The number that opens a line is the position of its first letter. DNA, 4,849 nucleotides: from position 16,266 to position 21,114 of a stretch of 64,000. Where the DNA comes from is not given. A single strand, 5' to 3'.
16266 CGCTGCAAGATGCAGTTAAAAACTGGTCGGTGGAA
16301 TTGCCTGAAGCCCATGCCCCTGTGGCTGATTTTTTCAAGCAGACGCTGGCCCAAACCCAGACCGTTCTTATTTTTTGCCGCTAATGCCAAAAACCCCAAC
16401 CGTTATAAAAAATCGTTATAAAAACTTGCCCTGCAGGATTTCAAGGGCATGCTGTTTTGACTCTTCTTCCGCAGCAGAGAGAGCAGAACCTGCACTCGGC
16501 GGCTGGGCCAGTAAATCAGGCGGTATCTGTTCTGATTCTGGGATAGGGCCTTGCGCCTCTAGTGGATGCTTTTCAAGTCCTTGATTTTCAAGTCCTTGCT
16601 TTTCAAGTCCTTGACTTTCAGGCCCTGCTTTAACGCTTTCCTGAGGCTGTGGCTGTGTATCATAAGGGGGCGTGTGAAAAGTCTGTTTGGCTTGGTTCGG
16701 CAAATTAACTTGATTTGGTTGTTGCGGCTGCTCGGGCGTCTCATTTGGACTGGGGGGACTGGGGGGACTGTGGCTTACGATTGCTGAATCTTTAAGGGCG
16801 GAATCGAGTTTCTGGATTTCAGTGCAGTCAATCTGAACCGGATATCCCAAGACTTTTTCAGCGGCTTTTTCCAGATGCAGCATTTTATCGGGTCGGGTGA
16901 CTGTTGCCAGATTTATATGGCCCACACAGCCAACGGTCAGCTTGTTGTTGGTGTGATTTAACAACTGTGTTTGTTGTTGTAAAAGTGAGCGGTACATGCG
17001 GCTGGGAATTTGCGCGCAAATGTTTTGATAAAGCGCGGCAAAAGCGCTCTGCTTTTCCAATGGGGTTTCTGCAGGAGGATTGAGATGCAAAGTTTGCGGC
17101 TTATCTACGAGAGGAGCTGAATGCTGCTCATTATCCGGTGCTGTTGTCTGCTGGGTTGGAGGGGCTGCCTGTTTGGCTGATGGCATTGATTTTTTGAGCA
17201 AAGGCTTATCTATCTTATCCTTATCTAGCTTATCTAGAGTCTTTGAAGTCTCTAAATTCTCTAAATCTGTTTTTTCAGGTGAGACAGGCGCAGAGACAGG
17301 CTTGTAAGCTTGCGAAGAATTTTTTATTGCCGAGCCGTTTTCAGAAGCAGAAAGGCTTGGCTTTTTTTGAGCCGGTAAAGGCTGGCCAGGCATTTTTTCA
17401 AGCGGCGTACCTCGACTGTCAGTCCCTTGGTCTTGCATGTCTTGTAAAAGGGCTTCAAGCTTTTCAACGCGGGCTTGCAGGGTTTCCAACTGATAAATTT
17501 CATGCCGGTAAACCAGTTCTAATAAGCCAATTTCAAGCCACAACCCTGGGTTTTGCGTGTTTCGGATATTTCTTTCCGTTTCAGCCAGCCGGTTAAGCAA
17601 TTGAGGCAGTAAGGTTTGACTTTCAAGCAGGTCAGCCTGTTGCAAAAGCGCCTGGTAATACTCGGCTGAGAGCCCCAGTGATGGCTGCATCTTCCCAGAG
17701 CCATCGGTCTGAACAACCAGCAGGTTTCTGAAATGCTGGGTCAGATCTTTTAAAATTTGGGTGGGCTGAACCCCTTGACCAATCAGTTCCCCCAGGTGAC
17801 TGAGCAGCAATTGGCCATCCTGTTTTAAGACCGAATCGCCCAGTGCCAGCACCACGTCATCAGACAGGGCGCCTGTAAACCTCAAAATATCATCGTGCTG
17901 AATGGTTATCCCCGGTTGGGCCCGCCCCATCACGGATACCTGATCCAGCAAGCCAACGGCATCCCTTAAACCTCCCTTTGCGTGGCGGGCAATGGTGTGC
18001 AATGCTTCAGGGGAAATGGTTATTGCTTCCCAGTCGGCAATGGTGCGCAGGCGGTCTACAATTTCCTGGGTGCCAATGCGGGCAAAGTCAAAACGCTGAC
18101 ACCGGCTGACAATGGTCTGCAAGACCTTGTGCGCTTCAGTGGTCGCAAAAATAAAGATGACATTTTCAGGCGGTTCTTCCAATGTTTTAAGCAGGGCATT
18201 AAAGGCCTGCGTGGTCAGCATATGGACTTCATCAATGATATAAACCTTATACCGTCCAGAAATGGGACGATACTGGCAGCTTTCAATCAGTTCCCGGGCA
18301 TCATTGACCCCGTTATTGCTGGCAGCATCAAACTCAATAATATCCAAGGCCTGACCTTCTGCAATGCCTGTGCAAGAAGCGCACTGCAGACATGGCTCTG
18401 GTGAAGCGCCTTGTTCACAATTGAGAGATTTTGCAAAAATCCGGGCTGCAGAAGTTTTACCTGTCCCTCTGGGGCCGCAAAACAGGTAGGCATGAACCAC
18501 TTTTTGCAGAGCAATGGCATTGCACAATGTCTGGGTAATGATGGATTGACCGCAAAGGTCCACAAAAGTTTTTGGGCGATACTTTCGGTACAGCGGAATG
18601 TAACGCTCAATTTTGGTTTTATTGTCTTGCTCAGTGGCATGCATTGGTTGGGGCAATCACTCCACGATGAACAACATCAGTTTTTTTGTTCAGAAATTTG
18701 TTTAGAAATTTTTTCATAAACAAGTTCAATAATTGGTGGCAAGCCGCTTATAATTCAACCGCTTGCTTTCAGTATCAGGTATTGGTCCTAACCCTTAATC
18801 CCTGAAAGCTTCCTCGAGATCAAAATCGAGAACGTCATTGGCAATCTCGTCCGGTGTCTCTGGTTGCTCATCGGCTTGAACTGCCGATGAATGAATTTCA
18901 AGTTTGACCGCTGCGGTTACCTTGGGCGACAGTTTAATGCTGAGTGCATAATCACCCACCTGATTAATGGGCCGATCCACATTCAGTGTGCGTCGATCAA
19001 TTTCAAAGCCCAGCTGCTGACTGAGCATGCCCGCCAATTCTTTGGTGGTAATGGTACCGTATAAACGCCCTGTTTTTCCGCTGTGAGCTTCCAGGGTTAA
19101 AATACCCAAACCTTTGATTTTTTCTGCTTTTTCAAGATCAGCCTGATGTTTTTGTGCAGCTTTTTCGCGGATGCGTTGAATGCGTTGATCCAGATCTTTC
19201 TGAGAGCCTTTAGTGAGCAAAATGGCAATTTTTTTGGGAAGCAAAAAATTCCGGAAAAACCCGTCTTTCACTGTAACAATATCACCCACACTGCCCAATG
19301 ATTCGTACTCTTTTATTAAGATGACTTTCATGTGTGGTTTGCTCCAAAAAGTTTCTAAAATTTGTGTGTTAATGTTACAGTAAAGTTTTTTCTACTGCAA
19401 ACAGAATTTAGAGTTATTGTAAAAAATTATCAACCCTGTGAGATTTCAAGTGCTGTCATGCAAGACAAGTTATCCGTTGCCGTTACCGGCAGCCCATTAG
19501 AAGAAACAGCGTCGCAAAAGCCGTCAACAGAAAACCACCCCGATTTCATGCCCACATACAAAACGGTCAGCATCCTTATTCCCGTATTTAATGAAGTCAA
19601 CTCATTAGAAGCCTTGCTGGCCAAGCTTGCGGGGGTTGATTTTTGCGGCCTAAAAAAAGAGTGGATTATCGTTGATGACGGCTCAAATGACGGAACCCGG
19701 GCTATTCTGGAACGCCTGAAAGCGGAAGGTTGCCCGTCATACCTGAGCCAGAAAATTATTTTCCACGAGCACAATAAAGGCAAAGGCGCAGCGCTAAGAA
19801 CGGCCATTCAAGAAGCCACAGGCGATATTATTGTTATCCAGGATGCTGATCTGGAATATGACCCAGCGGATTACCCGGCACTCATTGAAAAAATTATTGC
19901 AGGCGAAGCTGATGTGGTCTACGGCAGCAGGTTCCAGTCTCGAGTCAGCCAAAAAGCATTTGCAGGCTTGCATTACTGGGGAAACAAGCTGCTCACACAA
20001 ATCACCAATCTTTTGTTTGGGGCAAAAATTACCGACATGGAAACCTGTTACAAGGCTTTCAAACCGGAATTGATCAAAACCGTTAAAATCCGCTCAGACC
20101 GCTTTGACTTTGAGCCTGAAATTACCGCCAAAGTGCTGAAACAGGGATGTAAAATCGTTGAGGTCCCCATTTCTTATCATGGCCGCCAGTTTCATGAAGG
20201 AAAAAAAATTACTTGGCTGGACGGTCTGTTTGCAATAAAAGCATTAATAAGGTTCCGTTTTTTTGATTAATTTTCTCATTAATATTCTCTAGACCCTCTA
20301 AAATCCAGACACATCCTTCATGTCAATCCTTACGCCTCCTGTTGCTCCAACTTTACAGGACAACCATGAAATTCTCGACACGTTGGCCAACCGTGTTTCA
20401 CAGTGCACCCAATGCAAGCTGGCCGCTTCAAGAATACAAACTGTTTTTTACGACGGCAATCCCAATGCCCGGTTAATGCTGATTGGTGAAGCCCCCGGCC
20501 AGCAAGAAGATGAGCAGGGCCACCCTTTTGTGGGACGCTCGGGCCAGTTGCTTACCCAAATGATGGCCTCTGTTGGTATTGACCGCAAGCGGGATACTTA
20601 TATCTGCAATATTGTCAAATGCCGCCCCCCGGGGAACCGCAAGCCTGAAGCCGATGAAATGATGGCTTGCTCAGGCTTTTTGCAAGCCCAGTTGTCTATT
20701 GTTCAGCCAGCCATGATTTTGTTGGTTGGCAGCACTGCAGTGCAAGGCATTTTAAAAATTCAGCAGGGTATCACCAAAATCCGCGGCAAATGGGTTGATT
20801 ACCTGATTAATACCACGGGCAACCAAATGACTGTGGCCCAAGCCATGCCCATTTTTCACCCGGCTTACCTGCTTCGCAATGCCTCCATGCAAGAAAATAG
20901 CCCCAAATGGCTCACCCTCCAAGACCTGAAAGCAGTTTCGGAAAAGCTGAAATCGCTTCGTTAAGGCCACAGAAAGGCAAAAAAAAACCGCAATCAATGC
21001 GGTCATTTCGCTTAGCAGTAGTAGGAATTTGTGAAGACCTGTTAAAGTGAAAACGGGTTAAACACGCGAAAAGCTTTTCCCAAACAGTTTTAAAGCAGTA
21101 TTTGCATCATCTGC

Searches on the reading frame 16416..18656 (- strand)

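Call 41: search_protein_families(library=pfam, proteins=[window:16416-18656:-], max_evalue=0.001)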
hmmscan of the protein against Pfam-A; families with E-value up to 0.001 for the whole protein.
window:16416-18656:- (746 aa): 11 families
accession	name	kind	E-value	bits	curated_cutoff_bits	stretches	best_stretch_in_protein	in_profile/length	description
PF13177.12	DNA_pol3_delta2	-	6.8e-46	156.6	27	1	37-193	2-159/161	DNA polymerase III, delta subunit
PF00004.35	AAA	-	4.4e-12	47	21.2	1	58-189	2-126/131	ATPase family associated with various cellular activities (AAA)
PF22608.2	DNAX_ATPase_lid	-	5.5e-10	39.3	27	1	199-244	2-47/49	DNA polymerase III clamp loader subunit, ATPase lid domain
PF12169.13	DNA_pol3_gamma3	-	1.8e-08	34.7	24.4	1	255-391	4-137/143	DNA polymerase III subunits gamma and tau domain III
PF13401.12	AAA_22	-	1e-06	29.6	27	1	58-177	9-128/130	AAA domain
PF21694.2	DNA_pol3_delta_C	-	7.9e-06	26.3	27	1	269-379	4-119/121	DNA polymerase III delta subunit, C-terminal domain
PF13604.12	AAA_30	-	3.4e-05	24.1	27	1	58-169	22-122/191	AAA domain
PF05496.18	RuvB_N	-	6.6e-05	23.2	27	0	27-91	2-70/159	Holliday junction DNA helicase RuvB P-loop domain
PF07728.20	AAA_5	-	0.00028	21.3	22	1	58-161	3-92/139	AAA domain (dynein-related subfamily)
PF21960.2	RCF1-5-like_lid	-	0.0003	21.1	27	0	202-235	2-36/43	RCF1/5-like, AAA+ ATPase lid domain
PF13173.12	AAA_14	-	0.00079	19.9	27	0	56-184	4-109/129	AAA domain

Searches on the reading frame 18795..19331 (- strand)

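Call 41: search_protein_families(library=pfam, proteins=[window:18795-19331:-], max_evalue=0.001)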
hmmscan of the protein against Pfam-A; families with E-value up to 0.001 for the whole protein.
window:18795-19331:- (178 aa): 2 families
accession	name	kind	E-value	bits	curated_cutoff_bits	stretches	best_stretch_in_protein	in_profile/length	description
PF03948.19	Ribosomal_L9_C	-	4.9e-21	75.4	23.2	1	67-147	5-85/86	Ribosomal protein L9, C-terminal domain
PF01281.25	Ribosomal_L9_N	-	5e-18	64.8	20.7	1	1-46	1-46/47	Ribosomal protein L9, N-terminal domain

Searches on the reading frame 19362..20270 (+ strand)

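Call 41: search_protein_families(library=pfam, proteins=[window:19362-20270:+], max_evalue=0.001)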
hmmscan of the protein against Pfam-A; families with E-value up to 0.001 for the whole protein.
window:19362-20270:+ (302 aa): 1 family
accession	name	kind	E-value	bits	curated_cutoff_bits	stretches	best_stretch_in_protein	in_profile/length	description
PF00535.33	Glycos_transf_2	-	3.8e-32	112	23.3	1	70-239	1-165/168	Glycosyl transferase family 2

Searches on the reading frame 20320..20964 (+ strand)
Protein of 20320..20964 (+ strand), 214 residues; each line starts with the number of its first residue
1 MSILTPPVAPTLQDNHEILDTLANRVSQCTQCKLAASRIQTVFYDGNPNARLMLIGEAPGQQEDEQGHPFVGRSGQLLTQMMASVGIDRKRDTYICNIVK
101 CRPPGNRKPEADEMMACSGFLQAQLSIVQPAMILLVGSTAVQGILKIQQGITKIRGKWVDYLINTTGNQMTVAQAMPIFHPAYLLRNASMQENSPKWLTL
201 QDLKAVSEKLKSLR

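Call 41: search_protein_families(library=pfam, proteins=[window:20320-20964:+], max_evalue=0.001)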
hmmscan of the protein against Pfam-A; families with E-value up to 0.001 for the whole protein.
window:20320-20964:+ (214 aa): 1 family
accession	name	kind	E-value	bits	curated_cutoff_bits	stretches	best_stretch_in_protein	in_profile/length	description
PF03167.25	UDG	-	3.3e-37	128.1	24.3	1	44-204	2-141/141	Uracil DNA glycosylase superfamily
